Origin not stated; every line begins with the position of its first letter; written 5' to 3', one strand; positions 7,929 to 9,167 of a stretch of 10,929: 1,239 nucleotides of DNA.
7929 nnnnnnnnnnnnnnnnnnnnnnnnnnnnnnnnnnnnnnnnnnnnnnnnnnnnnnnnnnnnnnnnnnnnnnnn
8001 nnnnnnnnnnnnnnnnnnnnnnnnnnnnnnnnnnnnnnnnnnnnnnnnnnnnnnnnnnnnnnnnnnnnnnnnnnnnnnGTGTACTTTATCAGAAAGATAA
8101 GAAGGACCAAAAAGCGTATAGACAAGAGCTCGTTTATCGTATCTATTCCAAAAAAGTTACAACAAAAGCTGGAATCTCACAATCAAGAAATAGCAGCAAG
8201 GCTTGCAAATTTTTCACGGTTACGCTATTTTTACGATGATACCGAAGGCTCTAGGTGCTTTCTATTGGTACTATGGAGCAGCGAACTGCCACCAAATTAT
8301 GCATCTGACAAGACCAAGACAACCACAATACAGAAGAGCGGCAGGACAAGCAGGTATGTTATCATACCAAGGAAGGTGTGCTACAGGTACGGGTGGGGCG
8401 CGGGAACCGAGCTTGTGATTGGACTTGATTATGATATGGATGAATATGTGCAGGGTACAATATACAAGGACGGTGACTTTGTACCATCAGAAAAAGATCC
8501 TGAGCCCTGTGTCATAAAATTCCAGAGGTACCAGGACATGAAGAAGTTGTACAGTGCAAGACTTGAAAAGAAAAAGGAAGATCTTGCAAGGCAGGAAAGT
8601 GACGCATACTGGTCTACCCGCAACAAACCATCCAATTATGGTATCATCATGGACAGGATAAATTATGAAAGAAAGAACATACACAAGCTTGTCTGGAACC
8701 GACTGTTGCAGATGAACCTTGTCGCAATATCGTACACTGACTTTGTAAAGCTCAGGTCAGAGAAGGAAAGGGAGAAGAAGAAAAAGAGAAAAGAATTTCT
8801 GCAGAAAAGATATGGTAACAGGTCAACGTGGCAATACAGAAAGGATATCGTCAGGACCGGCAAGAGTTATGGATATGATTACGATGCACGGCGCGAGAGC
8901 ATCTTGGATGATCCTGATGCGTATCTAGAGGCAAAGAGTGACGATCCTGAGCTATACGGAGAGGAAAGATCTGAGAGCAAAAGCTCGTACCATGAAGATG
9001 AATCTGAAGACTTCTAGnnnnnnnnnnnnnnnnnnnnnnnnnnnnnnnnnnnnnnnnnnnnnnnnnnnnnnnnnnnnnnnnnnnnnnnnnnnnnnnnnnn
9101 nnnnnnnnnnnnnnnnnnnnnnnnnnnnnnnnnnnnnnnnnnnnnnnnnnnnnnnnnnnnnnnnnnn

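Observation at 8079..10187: Candidate archaeal actin-based segregation module with AbrB-fold adaptors instead of a ParR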

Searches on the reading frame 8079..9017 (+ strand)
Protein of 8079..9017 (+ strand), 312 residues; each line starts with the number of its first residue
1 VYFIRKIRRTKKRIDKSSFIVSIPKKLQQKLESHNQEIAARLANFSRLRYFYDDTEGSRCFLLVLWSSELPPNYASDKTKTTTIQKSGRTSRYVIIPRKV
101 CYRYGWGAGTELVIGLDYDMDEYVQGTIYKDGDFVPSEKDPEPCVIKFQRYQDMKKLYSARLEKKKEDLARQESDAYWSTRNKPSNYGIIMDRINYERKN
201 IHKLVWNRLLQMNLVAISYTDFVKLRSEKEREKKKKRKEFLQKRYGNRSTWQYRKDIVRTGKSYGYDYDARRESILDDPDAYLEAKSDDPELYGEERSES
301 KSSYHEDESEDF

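Call 3: search_protein_families(library=pfam, proteins=[window:8079-9017:+], max_evalue=1)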
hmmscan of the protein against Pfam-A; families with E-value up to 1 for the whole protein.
window:8079-9017:+ (312 aa): 0 families

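Call 4: search_protein_families(library=ncbifam, proteins=[window:8079-9017:+], max_evalue=1)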
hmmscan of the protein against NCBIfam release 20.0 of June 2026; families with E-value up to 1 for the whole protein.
window:8079-9017:+ (312 aa): 0 families

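Call 6: search_solved_structures(query=window:8079-9017:+, max_evalue=10)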
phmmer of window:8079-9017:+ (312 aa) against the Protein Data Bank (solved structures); distinct sequences matched with E-value up to 10: 1.
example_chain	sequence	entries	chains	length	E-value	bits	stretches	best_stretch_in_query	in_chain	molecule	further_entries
3x37_B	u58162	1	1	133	0.21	14.1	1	149-211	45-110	Mitochondrial morphogenesis protein SLD7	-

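Call 27: find_homologous_proteins(query=window:8079-9017:+, max_evalue=0.001)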
Query window:8079-9017:+ (312 aa): 72 proteins with E <= 0.001 among 534 candidates.
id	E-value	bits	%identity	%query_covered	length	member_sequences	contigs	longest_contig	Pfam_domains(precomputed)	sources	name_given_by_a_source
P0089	2.2e-193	659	100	94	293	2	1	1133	-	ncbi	ncbi:MAG: hypothetical protein ACREAN_03915, partial [Nitrosopumilaceae archaeon]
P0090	3.6e-162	557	79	99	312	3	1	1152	-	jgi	jgi:hypothetical protein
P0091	2.7e-159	547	77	100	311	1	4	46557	-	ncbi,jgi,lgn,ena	-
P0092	2.2e-156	538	75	100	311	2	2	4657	-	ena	-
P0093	2.7e-154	531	75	100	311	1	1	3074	-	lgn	-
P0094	1.4e-150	519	73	100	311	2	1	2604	-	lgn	-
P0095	3.2e-150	518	73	100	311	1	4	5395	-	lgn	-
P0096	7.8e-149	513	72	100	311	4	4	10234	-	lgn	-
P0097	1.3e-139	483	73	95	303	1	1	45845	-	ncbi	-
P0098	2.1e-139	482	70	96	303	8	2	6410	-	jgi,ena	-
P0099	4.3e-139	481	68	100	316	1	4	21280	-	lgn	-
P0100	3.5e-138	478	70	95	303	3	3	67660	-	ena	-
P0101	8.5e-138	477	69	95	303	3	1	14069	-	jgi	-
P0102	4.0e-137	475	67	100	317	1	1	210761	-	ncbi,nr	ncbi:MAG: hypothetical protein KGI33_03660 [Thaumarchaeota archaeon]|nr:hypothetical protein [Nitros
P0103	8.3e-137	474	66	100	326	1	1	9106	-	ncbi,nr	ncbi:MAG: hypothetical protein KGH88_08105 [Thaumarchaeota archaeon]|nr:hypothetical protein [Nitros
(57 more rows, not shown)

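Call 51: predict_structure(alignment_id=A3)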
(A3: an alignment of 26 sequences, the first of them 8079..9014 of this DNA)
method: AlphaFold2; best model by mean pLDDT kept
length: 312 residues; sequences in the alignment: 26
mean_pLDDT: 76.9   pTM: 0.70
mean pLDDT of the five models: 76.9, 76.8, 76.7, 76.4, 75.8
residues with pLDDT >= 90: 119; 70-90: 107; 50-70: 30; < 50: 56
segments of 3 or more residues with pLDDT < 50: 258-312
pLDDT, mean of each block of 10 residues (from residue 1): 92 84 91 88 84 80 85 70 83 90 91 92 79 57 90 93 94 89 87 92 93 91 92 88 71 50 43 45 40 32 32 35
secondary structure, 60 per line:
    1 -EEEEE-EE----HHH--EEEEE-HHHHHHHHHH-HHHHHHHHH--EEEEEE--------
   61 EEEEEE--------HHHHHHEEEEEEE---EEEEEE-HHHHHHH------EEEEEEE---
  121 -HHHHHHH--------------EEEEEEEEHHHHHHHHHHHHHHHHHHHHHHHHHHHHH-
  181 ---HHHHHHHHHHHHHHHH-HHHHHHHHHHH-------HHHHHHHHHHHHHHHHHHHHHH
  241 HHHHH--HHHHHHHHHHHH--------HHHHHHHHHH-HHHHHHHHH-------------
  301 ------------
elements in order: E2-6 E19-23 H25-34 H36-44 E47-52 E61-66 H75-80 E81-87 E91-96 H98-104 E111-117 H122-128 E143-150 H151-179 H184-199 H201-211 H219-245 H248-259 H268-277 H279-287

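Call 55: fold_search(model_id=the predicted structure, library=pdb)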
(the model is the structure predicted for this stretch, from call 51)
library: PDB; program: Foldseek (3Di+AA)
matches with E <= 10: 388; with E <= 0.001: 0
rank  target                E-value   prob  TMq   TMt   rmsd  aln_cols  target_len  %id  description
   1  8rao_O                2.4e-02  0.69  0.16  0.08  10.6       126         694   13  Structure of Sen1-ADP.BeF3-RNA complex (released 2024-10-30)
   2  5mzn                  3.1e-02  0.63  0.16  0.09   9.8       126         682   13  Helicase Sen1 (released 2017-04-19)
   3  8ram_O                3.1e-02  0.57  0.16  0.08  10.2       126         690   12  Structure of Sen1 bound RNA Polymerase II pre-termination complex (released 2024-10-30)
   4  4av2_A                4.7e-02  0.11  0.10  0.11  13.2       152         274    9  Single particle electron microscopy of PilQ dodecameric complexes from Neisseria meningitidis. (released 2012-10-17)
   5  3ggn_A                7.5e-02  0.08  0.10  0.17  15.8       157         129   11  Crystal structure of DR_A0006 from Deinococcus radiodurans. Northeast Structural Genomics Consortium Target DrR147D (released 2009-03-24)
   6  4e0f_B                1.4e-01  0.54  0.18  0.25   7.0       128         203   12  Crystallographic structure of trimeric Riboflavin Synthase from Brucella abortus in complex with riboflavin (released 2013-10-16)
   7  2d9r                  2.1e-01  0.82  0.18  0.57   6.7       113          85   14  Structure of Conserved Protein of Unknown Function PG0164 from Porphyromonas gingivalis [W83] (released 2006-01-24)
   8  4fpw_A                2.1e-01  0.08  0.12  0.18  17.5       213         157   11  Crystal Structure of CalU16 from Micromonospora echinospora. Northeast Structural Genomics Consortium Target MiR12. (released 2012-12-12)
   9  5t2h_A                2.2e-01  0.12  0.09  0.10  20.5       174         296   11  Engineered variant of I-OnuI meganuclease targeting the Human TCRa gene; harbors 43 point mutations relative to wild-t (released 2017-05-03)
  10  9xy2_A                2.5e-01  0.08  0.10  0.11  21.8       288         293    8  One of a series of engineered variants of I-OnuI meganuclease targeting altered DNA target sequence (released 2025-09-10)
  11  4g6i_C                2.6e-01  0.33  0.17  0.24   7.5       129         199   14  Crystallographic structure of trimeric riboflavin synthase from Brucella abortus in complex with roseoflavin (released 2014-03-12)
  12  7q4l_MODEL_1_A        2.6e-01  0.04  0.11  0.13  19.3       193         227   12  The solution structure of hsDND1 RRM12 bound to CUUAUUUG RNA (released 2022-05-04)
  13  9q7w_A                2.8e-01  0.06  0.11  0.11  21.2       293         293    9  One of a series of engineered variants of I-OnuI meganuclease targeting altered DNA target sequence (released 2025-09-10)
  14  8ro2_Q                2.8e-01  0.03  0.09  0.03  17.5       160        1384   10  Integrative Structure of the human intron lariat Spliceosome (ILS'') (released 2024-09-18)
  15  1xqm                  2.8e-01  0.02  0.08  0.10  14.2       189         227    5  Variations on the GFP chromophore scaffold: A fragmented 5-membered heterocycle revealed in the 2.1A crystal structure o (released 2004-11-16)
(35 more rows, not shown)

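Call 59: search_solved_structures(query=A3, max_evalue=10, show_alignments=2)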
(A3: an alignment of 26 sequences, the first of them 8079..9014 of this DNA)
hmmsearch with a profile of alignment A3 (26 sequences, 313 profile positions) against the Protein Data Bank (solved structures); distinct sequences matched with E-value up to 10: 1.
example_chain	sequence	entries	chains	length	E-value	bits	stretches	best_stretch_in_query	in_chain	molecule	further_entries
8a3k_UNK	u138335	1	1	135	4.3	9.7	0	163-209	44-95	sc-apCC-4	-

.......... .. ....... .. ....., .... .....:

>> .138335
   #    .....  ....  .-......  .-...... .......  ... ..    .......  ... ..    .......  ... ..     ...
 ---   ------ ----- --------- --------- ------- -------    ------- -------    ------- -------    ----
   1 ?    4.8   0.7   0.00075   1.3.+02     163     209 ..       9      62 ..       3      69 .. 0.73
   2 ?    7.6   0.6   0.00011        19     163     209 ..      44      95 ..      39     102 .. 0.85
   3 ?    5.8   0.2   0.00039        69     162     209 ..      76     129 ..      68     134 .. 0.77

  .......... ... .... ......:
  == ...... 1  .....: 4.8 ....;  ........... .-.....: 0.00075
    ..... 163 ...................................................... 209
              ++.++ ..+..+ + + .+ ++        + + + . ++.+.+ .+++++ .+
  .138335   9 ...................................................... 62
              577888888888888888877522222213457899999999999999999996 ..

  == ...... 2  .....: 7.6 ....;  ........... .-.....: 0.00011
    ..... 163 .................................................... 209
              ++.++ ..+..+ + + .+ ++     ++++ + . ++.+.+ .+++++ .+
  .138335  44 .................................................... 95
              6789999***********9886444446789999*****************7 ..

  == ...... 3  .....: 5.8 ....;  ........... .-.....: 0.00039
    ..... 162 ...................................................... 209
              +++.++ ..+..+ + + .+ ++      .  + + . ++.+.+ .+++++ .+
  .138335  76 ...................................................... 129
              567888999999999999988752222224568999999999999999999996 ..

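Call 74: fold_search(model_id=the predicted structure, library=viral)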
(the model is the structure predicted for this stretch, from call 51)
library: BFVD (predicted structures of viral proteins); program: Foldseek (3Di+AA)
matches with E <= 10: 324; with E <= 0.001: 0
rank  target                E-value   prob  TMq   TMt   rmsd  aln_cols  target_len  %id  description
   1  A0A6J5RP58            1.1e-02  0.97  0.22  0.44  12.1       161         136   12  Uncharacterized protein [uncultured Caudovirales phage]
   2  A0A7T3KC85            1.5e-01  0.13  0.14  0.21  15.5       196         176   11  Uncharacterized protein [Arthrobacter phage Wollypog]
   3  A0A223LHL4            1.6e-01  0.08  0.11  0.18  12.9       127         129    9  Uncharacterized protein [Erwinia phage vB_EamM_RisingSun]
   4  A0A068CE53            1.7e-01  0.51  0.22  0.38   8.6       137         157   14  (no name in the UniProt tables at hand)
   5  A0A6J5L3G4            2.0e-01  0.33  0.19  0.26   6.5       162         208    8  Uncharacterized protein [uncultured Caudovirales phage]
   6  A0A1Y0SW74            2.4e-01  0.20  0.18  0.33   9.2       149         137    9  Uncharacterized protein [Pseudomonas phage Phabio]
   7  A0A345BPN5            2.4e-01  0.03  0.10  0.05  19.2       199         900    8  (no name in the UniProt tables at hand)
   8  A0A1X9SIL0            3.1e-01  0.05  0.10  0.06  18.5       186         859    9  (no name in the UniProt tables at hand)
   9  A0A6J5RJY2            3.5e-01  0.02  0.09  0.04  24.5       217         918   12  Tip attachment protein J [uncultured Caudovirales phage]
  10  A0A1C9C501            3.7e-01  0.13  0.19  0.10  25.4       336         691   10  Uncharacterized protein [Heterosigma akashiwo virus 01]
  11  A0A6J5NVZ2            3.7e-01  0.07  0.14  0.13  22.4       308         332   12  Uncharacterized protein [uncultured Caudovirales phage]
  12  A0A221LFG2            4.1e-01  0.10  0.16  0.07  28.3       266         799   14  Uncharacterized protein (Fragment) [Caledonia beadlet anemone sobemo-like virus 1]
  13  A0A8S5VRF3            4.1e-01  0.05  0.11  0.09  60.7       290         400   11  (no name in the UniProt tables at hand)
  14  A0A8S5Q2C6            4.1e-01  0.02  0.08  0.10  19.8       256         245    8  Replication gene A protein [Siphoviridae sp. ctOrJ23]
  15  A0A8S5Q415            4.6e-01  0.04  0.10  0.14  17.3       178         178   11  Uncharacterized protein [Siphoviridae sp. ctLqe90]
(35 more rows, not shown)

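Call 75: search_protein_families(library=phrogs, proteins=[window:8079-9017:+], max_evalue=0.01)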
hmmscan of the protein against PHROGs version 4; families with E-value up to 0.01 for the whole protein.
window:8079-9017:+ (312 aa): 1 family
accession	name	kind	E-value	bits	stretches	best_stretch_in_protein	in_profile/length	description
phrog_661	-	unknown function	0.0067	17.2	0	81-117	8-44/61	-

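Call 77: search_protein_representatives(alignment_id=A3)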
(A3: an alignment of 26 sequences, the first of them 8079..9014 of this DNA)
Query: 26 sequences, 313 profile positions. Proteins with E-value up to 0.001 (for the whole library): 4; up to 1e-10: 4; up to 1e-30: 3. The best 4 are listed.
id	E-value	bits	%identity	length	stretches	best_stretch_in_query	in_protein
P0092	2.2e-156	536.3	-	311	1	1-313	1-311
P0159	6.7e-118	409.9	-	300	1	1-310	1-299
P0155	5.7e-114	397.0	-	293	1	1-296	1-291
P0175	7.0e-24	101.0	-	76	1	1-65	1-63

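Call 81: find_related_loci(query=A3, collection=metagenome_contigs, flank=10000)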
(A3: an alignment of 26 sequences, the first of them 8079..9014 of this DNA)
Query A3 (312 aa) in metagenome_contigs; peptide patterns used: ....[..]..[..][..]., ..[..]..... (x = any residue, [..] = any of these).
376 stretches matched a pattern; 19 encode a relative of the query (tblastn E <= 1e-3); 18 distinct loci.
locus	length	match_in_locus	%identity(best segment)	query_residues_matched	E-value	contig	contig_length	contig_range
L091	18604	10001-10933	77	1-312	4e-161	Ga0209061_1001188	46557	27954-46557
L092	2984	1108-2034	76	1-310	5e-162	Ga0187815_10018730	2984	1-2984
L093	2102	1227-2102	75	1-293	4e-158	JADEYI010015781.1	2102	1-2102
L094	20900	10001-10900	71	1-300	6e-143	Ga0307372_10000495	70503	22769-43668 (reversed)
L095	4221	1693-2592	71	1-300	4e-146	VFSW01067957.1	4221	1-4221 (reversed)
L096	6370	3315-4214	70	1-300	9e-140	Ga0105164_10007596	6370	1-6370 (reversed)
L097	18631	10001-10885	73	1-295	8e-139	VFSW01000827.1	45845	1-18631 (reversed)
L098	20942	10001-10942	64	1-312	6e-138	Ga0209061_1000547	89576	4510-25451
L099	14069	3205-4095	69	1-297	1e-130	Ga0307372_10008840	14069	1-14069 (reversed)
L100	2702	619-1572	61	1-312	5e-126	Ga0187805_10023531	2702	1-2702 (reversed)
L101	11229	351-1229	67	1-297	5e-118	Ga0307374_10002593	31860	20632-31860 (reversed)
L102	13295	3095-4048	60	1-312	3e-115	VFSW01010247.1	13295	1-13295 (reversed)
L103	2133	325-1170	61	1-280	2e-114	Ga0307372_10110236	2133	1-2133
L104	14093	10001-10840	60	1-280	4e-108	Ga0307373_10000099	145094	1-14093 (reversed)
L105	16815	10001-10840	60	1-280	5e-107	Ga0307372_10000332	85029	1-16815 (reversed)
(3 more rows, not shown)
